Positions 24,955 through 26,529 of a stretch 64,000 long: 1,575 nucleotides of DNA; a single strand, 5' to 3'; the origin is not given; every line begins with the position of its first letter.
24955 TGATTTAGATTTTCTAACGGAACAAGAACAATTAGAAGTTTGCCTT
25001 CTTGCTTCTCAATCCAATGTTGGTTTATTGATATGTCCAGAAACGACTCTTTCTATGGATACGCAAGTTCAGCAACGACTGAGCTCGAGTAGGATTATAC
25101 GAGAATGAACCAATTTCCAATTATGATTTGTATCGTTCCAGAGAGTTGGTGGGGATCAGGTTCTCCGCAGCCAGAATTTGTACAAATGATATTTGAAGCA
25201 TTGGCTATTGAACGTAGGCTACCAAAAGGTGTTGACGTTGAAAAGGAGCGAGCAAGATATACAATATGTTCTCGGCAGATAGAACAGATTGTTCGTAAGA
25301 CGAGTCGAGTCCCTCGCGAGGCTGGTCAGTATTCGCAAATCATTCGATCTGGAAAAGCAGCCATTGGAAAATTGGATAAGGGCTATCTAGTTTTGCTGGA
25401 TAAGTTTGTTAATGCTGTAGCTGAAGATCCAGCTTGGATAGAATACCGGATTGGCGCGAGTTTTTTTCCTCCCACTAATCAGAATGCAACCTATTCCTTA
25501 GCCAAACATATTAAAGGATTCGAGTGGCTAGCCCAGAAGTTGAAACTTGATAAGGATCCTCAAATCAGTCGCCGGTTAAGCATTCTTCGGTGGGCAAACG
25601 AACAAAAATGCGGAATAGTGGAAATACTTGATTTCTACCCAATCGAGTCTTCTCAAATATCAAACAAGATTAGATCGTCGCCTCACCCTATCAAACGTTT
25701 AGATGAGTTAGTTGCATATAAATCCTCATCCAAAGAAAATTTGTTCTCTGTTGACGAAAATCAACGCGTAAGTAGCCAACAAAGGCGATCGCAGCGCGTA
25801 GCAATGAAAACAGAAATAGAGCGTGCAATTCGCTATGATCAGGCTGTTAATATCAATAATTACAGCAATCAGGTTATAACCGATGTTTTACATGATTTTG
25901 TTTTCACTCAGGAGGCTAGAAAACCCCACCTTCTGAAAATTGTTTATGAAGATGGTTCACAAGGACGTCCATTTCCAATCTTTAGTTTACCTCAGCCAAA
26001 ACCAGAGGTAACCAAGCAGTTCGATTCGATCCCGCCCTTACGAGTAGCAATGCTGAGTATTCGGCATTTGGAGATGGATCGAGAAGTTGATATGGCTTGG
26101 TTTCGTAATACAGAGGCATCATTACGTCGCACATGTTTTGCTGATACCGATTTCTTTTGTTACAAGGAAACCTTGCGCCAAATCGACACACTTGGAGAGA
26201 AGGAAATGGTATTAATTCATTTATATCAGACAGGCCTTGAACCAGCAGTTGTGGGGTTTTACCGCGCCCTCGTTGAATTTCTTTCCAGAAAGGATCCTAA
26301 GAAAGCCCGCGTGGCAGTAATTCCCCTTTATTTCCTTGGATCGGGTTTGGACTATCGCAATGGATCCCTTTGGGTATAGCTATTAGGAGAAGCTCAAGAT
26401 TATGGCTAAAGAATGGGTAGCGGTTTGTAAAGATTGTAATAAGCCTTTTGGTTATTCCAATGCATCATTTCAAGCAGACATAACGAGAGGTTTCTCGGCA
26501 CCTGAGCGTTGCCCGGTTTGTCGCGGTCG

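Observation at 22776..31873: Translationally coupled operon of REase-fold protein, SUKH fusion protein, unknown 424-aa protein and giant DEAH/RHA helicase: candidate novel defence or toxin-immunity-helicase system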

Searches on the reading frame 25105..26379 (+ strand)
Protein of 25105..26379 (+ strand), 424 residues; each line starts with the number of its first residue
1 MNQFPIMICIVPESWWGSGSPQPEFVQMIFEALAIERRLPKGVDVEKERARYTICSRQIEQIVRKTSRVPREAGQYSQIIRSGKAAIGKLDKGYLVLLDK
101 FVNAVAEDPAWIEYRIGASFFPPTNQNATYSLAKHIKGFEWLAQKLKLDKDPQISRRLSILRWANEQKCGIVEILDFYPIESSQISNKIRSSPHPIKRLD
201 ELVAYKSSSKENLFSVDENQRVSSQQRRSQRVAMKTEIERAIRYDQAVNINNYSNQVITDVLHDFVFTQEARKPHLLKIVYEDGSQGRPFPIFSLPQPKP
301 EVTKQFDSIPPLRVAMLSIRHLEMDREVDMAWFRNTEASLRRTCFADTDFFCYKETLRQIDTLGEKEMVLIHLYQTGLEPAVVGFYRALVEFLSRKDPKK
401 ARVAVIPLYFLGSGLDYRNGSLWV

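Call 5: search_protein_families(library=pfam, proteins=[window:25105-26379:+], max_evalue=0.1)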
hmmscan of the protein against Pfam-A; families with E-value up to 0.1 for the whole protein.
window:25105-26379:+ (424 aa): 0 families

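Call 6: search_protein_families(library=padloc, proteins=[window:25105-26379:+], max_evalue=0.1)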
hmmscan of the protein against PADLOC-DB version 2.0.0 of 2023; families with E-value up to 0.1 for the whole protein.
window:25105-26379:+ (424 aa): 0 families

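Call 8: search_protein_families(library=ncbifam, proteins=[window:25105-26379:+], max_evalue=0.1)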
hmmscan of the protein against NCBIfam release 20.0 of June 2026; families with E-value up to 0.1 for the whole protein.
window:25105-26379:+ (424 aa): 0 families

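Call 12: find_homologous_proteins(query=window:25105-26379:+)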
Query window:25105-26379:+ (424 aa): 79 proteins with E <= 0.001 among 4141 candidates.
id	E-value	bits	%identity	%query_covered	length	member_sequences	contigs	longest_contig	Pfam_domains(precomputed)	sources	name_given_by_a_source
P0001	7.5e-285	962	100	100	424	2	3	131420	-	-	-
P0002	9.8e-177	606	62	100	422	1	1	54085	-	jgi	jgi:hypothetical protein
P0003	8.7e-176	603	63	100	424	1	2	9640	-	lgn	-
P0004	6.0e-166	571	59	100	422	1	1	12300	-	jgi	jgi:hypothetical protein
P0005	2.7e-155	536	59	94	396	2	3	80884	-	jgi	-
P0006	5.1e-126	439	50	100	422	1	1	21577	-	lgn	-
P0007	1.0e-64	237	36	98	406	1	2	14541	-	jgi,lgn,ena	jgi:hypothetical protein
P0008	1.5e-61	227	33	99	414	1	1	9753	-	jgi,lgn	-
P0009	6.3e-61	225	34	98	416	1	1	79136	-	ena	-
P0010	1.2e-60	224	33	100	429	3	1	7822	-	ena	-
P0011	3.8e-60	222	34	100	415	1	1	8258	-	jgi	jgi:hypothetical protein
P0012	1.7e-59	220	32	98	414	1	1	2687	-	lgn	-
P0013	9.8e-59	218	32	100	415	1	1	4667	-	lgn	-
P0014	4.6e-58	216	33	100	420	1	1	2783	-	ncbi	-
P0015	6.4e-58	215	33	98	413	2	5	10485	-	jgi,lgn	-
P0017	4.6e-57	212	33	95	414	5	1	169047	-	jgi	jgi:hypothetical protein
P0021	1.4e-56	211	32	99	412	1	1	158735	-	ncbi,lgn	-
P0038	2.2e-49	187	31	100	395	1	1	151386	-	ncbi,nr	ncbi:MAG: hypothetical protein E3K32_03335 [wastewater metagenome]|nr:hypothetical protein [Candidat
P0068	5.7e-24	103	37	47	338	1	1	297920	-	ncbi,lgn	-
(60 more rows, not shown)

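Call 13: find_encoding_contigs(protein=P0021, flank=10000, max_places=2)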
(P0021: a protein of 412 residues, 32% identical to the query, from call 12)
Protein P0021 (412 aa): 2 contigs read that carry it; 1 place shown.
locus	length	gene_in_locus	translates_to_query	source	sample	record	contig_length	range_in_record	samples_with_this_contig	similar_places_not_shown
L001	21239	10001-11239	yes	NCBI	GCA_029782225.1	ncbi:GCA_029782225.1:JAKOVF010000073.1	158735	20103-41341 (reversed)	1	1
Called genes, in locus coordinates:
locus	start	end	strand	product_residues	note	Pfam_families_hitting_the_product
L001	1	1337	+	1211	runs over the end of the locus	PF13676:TIR_2, PF03130:HEAT_PBS (faint), PF20720:nSTAND3 (faint), PF24883:NPHP3_N (faint), PF05729:NACHT (faint), PF23227:HEAT_MROH2B_C (faint), PF13646:HEAT_2, PF13646:HEAT_2, +11 more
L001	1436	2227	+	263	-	-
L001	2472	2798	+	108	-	-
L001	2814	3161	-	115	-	-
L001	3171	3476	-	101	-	PF13384:HTH_23 (weak), PF13518:HTH_28, PF13551:HTH_29, PF13565:HTH_32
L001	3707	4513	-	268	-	PF13340:DUF4096, PF01609:DDE_Tnp_1, PF13586:DDE_Tnp_1_2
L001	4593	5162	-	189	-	-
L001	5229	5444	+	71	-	-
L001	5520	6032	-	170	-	PF00239:Resolvase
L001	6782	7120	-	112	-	-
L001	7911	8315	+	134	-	-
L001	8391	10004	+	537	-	PF14567:SUKH_5, PF09346:SMI1_KNR4, PF14568:SUKH_6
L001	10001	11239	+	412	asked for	-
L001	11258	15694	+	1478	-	PF00270:DEAD (weak), PF00271:Helicase_C, PF23459:S1_RRP5 (faint), PF00575:S1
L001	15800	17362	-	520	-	PF00069:Pkinase (weak)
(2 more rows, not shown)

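Call 14: find_encoding_contigs(protein=P0038, flank=10000, max_places=2)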
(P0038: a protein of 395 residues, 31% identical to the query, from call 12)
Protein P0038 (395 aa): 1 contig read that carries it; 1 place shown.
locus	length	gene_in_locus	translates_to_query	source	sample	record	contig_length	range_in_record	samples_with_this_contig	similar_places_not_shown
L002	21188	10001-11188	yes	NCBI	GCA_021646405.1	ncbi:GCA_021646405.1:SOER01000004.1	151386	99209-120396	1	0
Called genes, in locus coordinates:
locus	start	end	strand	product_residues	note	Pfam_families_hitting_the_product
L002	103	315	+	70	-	PF23733:GRXCR1-2_C (weak)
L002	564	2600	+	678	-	PF00009:GTP_EFTU (faint), PF00350:Dynamin_N (faint), PF01926:MMR_HSR1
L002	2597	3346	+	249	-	PF01926:MMR_HSR1, PF00350:Dynamin_N (weak), PF18709:DLP_helical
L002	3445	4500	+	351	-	PF13384:HTH_23, PF13518:HTH_28 (weak), PF13551:HTH_29, PF13565:HTH_32, PF13592:HTH_33, PF13358:DDE_3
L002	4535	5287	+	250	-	-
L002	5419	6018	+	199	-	-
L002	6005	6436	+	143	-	-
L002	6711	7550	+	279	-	-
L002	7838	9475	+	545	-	PF14567:SUKH_5, PF09346:SMI1_KNR4, PF14568:SUKH_6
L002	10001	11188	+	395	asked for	-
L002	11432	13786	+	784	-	-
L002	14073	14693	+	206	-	PF01797:Y1_Tnp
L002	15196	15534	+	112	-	-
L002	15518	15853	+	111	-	PF20126:TumE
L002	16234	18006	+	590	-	PF01209:Ubie_methyltran, PF13489:Methyltransf_23, PF08241:Methyltransf_11, PF08242:Methyltransf_12, PF13649:Methyltransf_25, PF13847:Methyltransf_31, PF04073:tRNA_edit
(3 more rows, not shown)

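Call 15: find_encoding_contigs(protein=P0017, flank=10000, max_places=2)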
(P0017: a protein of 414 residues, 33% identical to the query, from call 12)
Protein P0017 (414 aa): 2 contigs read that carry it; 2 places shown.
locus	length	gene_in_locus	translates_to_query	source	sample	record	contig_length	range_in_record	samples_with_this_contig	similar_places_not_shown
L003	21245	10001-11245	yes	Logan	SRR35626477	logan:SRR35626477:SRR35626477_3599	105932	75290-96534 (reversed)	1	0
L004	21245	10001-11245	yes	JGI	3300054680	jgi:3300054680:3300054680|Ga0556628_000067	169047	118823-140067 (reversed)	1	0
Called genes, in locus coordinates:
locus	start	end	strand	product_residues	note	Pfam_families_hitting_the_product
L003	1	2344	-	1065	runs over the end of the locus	-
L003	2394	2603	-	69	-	-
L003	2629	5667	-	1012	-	PF26593:TraC-like, PF01935:DUF87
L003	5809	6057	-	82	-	-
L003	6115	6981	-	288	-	-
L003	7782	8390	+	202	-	-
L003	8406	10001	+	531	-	PF14567:SUKH_5, PF09346:SMI1_KNR4 (weak), PF14568:SUKH_6 (weak)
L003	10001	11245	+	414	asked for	-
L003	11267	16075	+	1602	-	PF00271:Helicase_C, PF23459:S1_RRP5 (faint), PF00575:S1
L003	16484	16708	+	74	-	-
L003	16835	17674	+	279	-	-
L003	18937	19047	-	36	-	-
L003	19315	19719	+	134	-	-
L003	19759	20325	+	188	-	PF00481:PP2C, PF07228:SpoIIE (weak), PF13672:PP2C_2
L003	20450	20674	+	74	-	-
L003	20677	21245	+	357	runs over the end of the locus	PF09250:Prim-Pol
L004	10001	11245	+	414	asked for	-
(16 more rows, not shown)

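Call 17: find_encoding_contigs(protein=P0068, flank=10000, max_places=1)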
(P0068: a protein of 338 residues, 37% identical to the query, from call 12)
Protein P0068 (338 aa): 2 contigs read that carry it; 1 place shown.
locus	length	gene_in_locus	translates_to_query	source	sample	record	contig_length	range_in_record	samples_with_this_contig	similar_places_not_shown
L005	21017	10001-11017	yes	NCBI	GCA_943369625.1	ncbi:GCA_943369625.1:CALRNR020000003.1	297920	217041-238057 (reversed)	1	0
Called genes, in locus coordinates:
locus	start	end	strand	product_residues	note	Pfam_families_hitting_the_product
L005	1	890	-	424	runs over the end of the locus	PF00202:Aminotran_3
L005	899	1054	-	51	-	-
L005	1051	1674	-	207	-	PF13500:AAA_26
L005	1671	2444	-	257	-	PF13489:Methyltransf_23 (weak), PF08241:Methyltransf_11 (weak)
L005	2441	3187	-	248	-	PF12697:Abhydrolase_6 (weak), PF12146:Hydrolase_4 (faint)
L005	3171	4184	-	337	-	PF00155:Aminotran_1_2, PF01212:Beta_elim_lyase (faint)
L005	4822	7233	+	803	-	-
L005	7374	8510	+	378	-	-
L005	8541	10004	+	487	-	-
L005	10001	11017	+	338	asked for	-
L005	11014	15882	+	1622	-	PF00270:DEAD, PF00271:Helicase_C, PF00013:KH_1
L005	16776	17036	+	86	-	-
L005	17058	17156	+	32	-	-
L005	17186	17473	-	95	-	-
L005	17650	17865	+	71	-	-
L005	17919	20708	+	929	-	PF00270:DEAD, PF04851:ResIII, PF22527:DEXQc_Suv3 (weak), PF00271:Helicase_C (weak), PF08148:DSHCT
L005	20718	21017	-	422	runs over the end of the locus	PF00206:Lyase_1, PF10397:ADSL_C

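Call 18: find_encoding_contigs(protein=P0001, flank=10000, max_places=3)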
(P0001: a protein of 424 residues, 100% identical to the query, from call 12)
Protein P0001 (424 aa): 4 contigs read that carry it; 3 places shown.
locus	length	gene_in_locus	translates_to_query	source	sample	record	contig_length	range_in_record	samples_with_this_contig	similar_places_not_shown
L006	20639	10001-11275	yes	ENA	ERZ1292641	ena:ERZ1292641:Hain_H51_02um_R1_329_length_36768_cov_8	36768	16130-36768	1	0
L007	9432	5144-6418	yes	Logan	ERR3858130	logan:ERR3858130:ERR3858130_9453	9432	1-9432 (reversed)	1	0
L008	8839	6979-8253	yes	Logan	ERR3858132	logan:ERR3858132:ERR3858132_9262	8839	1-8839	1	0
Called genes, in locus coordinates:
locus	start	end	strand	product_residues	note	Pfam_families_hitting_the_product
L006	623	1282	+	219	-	-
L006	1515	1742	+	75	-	-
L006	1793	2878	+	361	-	PF08239:SH3_3 (weak)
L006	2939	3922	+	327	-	-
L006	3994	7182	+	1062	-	-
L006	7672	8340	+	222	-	-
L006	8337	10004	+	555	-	PF14567:SUKH_5, PF09346:SMI1_KNR4, PF14568:SUKH_6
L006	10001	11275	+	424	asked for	-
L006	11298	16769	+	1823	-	PF00270:DEAD (weak), PF00271:Helicase_C (faint), PF00575:S1 (faint)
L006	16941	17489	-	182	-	-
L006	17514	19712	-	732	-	PF13750:Big_3_3 (faint), PF19077:Big_13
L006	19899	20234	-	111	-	-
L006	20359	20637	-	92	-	?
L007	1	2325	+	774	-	?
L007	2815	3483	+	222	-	-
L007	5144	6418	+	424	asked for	-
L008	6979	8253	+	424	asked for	-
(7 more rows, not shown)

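Call 21: find_related_loci(query=A1, collection=genome_contigs, flank=10000)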
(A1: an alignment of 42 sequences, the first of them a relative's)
Query A1 (424 aa) in genome_contigs; peptide patterns used: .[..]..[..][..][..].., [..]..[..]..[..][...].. (x = any residue, [..] = any of these).
76 stretches matched a pattern; 44 encode a relative of the query (tblastn E <= 1e-3); 44 distinct loci.
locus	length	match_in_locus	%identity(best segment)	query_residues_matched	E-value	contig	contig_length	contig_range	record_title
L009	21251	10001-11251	35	6-423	6e-75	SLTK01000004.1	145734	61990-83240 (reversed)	MAG: Chloroflexi bacterium isolate 1MN72D_53_20 NODE_19_length_145758_cov_11_3836, whole genome shotgun sequence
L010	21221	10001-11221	33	8-424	8e-70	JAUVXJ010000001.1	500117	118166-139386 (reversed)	MAG: Chloroflexota bacterium isolate CSMAG_1213 CSMAG_1213_k141_1316430_length_500117_cov_17.9985, whole genome shotgun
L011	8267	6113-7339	33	6-423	2e-69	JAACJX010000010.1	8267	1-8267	MAG: Ardenticatenia bacterium isolate MAG1 MAG1_303666, whole genome shotgun sequence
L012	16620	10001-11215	33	8-423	1e-67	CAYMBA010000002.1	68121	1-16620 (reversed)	MAG TPA_asm: uncultured bacterium isolate SRP338002_co1_151 genome assembly, contig: NODE_395_length_68121_cov_8.651838,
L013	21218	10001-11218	32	6-423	2e-63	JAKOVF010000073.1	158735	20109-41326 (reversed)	MAG: Chloroflexota bacterium isolate JPNG_maxbin.044 k201_93038, whole genome shotgun sequence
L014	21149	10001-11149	34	31-423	3e-62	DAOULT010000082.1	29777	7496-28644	MAG TPA_asm: Anaerolineae bacterium isolate W31_52 k127_582561, whole genome shotgun sequence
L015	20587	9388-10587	31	6-413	1e-61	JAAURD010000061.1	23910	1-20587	MAG: Chloroflexaceae bacterium isolate RM2_2_1 NODE_289_length_23910_cov_5.258504, whole genome shotgun sequence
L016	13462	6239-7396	32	6-424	2e-60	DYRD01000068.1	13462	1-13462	MAG TPA_asm: Syntrophus aciditrophicus isolate SulCav_GS10_10_54_13 SulCav_GS10_10_7388_length_13462_cov_6_770493, whole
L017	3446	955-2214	31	6-423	2e-58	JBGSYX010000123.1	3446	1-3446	MAG: Cyclobacteriaceae bacterium isolate JTS-AC485 k141_2155527, whole genome shotgun sequence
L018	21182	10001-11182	31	1-423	4e-56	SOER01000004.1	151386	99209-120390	MAG: Candidatus Loosdrechtia aerotolerans isolate YC1 NODE_4_length_151386_cov_12.580693, whole genome shotgun sequence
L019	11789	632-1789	31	6-424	1e-55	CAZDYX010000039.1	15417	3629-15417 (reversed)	MAG TPA_asm: uncultured Desulfobulbia bacterium isolate binchicken_co266_215 genome assembly, contig: NODE_6449_length_1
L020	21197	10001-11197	31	1-424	7e-55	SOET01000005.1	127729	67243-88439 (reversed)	MAG: Candidatus Kuenenia hertensis isolate YC6 NODE_338_length_127729_cov_256.432547, whole genome shotgun sequence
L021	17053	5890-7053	31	1-424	4e-53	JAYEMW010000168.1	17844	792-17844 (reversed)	MAG: Thermodesulfobacteriota bacterium isolate MAG071 MAG071_168, whole genome shotgun sequence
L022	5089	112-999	35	115-423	6e-50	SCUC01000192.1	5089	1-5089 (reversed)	MAG: Bacteroidetes bacterium isolate FW602_bin.19 FW602_bin.19-39994, whole genome shotgun sequence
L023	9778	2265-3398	32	6-423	8e-48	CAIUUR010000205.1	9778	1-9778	MAG: uncultured Geobacteraceae bacterium isolate VK3_bin-0517 genome assembly, contig: bin-0517:205/568, whole genome sh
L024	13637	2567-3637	31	28-424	1e-44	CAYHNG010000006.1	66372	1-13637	MAG TPA_asm: uncultured Pseudomonadales bacterium isolate ERP119705_co13_615 genome assembly, contig: NODE_484_length_66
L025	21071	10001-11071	30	28-424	4e-39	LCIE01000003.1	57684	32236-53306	MAG: Candidatus Collierbacteria bacterium GW2011_GWC2_44_18 UW41_C0003, whole genome shotgun sequence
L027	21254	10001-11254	27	8-413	3e-38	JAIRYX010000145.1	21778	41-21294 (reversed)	MAG: Planctomycetaceae bacterium isolate Gsp477_bin66 k119_1720935, whole genome shotgun sequence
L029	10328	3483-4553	29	32-423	4e-37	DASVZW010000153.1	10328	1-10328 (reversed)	MAG TPA_asm: Patescibacteria group bacterium isolate SMAG_U2638 k141_320184, whole genome shotgun sequence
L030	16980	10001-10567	40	228-410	6e-34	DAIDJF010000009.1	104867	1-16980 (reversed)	MAG TPA_asm: Ktedonobacterales bacterium isolate clean17 NODE_9_length_104867_cov_4.723733, whole genome shotgun sequenc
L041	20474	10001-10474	39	248-411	2e-25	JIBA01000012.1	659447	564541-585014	Intrasporangiaceae bacterium URHB0013 N520DRAFT_scaffold00002.2_C, whole genome shotgun sequence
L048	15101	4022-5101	26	6-414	1e-22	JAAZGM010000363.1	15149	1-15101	MAG: Methanomicrobiales archaeon isolate AS10tlH2TH_381 338339_AS10, whole genome shotgun sequence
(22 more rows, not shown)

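Call 22: search_solved_structures(query=A1, max_evalue=1)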
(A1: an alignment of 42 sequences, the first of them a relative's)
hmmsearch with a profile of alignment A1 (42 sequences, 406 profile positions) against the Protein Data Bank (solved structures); distinct sequences matched with E-value up to 1: 1.
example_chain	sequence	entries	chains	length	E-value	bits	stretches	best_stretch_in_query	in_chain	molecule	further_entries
8bny_A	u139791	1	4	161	0.04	16.2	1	76-182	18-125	Immunity repressor protein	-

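Call 32: predict_structure(alignment_id=A1)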
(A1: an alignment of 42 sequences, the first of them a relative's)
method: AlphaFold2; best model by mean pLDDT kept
length: 424 residues; sequences in the alignment: 42
mean_pLDDT: 86.6   pTM: 0.70
mean pLDDT of the five models: 86.6, 86.1, 85.4, 84.7, 83.4
residues with pLDDT >= 90: 288; 70-90: 80; 50-70: 19; < 50: 37
segments of 3 or more residues with pLDDT < 50: 183-219
pLDDT, mean of each block of 10 residues (from residue 1): 81 95 95 89 84 94 95 94 96 91 94 93 86 96 98 97 97 82 43 41 40 39 86 98 97 95 94 91 97 94 94 85 77 81 87 96 91 91 97 89 94 82 96
secondary structure, 60 per line:
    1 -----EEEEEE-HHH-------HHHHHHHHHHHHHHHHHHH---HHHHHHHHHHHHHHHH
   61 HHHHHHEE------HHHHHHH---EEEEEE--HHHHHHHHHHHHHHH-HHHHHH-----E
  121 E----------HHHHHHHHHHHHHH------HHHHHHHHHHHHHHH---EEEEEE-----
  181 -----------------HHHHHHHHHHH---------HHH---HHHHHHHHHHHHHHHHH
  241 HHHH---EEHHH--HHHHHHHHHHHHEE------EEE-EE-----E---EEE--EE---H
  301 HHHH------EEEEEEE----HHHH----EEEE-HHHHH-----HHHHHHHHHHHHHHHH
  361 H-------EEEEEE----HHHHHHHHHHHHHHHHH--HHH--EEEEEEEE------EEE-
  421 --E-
elements in order: E6-11 H23-41 H45-66 H75-81 E85-90 H93-107 H109-114 H132-145 H152-166 E170-175 H198-208 H224-244 H255-266 E275-277 E290-292 H300-304 E311-317 H322-325 E330-333 H335-339 H345-361 E369-374 H379-395 E403-410 E417-419

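Call 37: fold_search(model_id=the predicted structure, library=pdb)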
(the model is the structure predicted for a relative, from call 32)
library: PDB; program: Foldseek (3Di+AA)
matches with E <= 10: 206; with E <= 0.001: 0
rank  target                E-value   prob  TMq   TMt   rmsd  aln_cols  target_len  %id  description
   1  8fm1_F                8.0e-02  0.54  0.20  0.23  13.1       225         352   12  Structure of CBASS Cap5 from Pseudomonas syringae in the absence of a ligand (apo form dimer) (released 2024-02-07)
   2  8fm1_J                9.4e-02  0.63  0.22  0.26  12.9       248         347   10  Structure of CBASS Cap5 from Pseudomonas syringae in the absence of a ligand (apo form dimer) (released 2024-02-07)
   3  8fm1_L                1.1e-01  0.66  0.24  0.27  12.2       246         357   10  Structure of CBASS Cap5 from Pseudomonas syringae in the absence of a ligand (apo form dimer) (released 2024-02-07)
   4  8fm1_H                1.5e-01  0.54  0.23  0.27  12.7       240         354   11  Structure of CBASS Cap5 from Pseudomonas syringae in the absence of a ligand (apo form dimer) (released 2024-02-07)
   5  8fmf_D                2.3e-01  0.54  0.24  0.27  12.6       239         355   10  Structure of CBASS Cap5 from Pseudomonas syringae as an activated tetramer with the cyclic dinucleotide 3'2'-c-diAMP l (released 2024-02-07)
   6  9w3u_A                3.0e-01  0.77  0.15  0.09   5.3        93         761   12  Structure of Csm6 from Actinomyces procaprae (released 2026-03-04)
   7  8fmf_B                3.2e-01  0.47  0.24  0.28  11.4       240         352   10  Structure of CBASS Cap5 from Pseudomonas syringae as an activated tetramer with the cyclic dinucleotide 3'2'-c-diAMP l (released 2024-02-07)
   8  8fm1_K                3.2e-01  0.41  0.24  0.27  12.7       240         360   10  Structure of CBASS Cap5 from Pseudomonas syringae in the absence of a ligand (apo form dimer) (released 2024-02-07)
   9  8fmh_E                3.5e-01  0.41  0.24  0.27  11.5       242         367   10  Structure of CBASS Cap5 from Pseudomonas syringae as an activated tetramer with the cyclic dinucleotide 3'2'-c-dGAMP l (released 2024-02-07)
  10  8fmh_C                3.7e-01  0.38  0.24  0.27  11.5       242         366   10  Structure of CBASS Cap5 from Pseudomonas syringae as an activated tetramer with the cyclic dinucleotide 3'2'-c-dGAMP l (released 2024-02-07)
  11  9nlg_B                3.7e-01  0.35  0.22  0.25  13.0       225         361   11  CBASS Pseudomonas syringae Cap5 tetramer with 3'2'-c-GAMP cyclic dinucleotide ligand (His56Ala mutant without Mg2+ ion (released 2025-06-18)
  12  8t65_B                3.9e-01  0.54  0.16  0.36   5.5       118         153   10  cA4 bound Cam1 (released 2024-01-10)
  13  6wam_F                3.9e-01  0.25  0.25  0.25  25.6       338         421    9  Structure of Acinetobacter baumannii Cap4 SAVED/CARF-domain containing receptor (released 2020-06-17)
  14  5xss_A                4.2e-01  0.14  0.14  0.20  14.2       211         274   11  XylFII molecule (released 2017-08-02)
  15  9dih_B                4.9e-01  0.35  0.24  0.26  11.6       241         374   10  CBASS Pseudomonas syringae Cap5 tetramer with DNA duplex and 3'2'-c-diAMP cyclic dinucleotide ligand (released 2025-06-18)
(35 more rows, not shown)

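Call 56: find_related_loci(query=A1, collection=viral_contigs, flank=10000)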
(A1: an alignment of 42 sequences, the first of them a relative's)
Query A1 (424 aa) in viral_contigs; peptide patterns used: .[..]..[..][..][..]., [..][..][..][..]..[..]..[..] (x = any residue, [..] = any of these).
52 stretches matched a pattern, but none encodes a relative of the query by tblastn (E <= 1e-3).
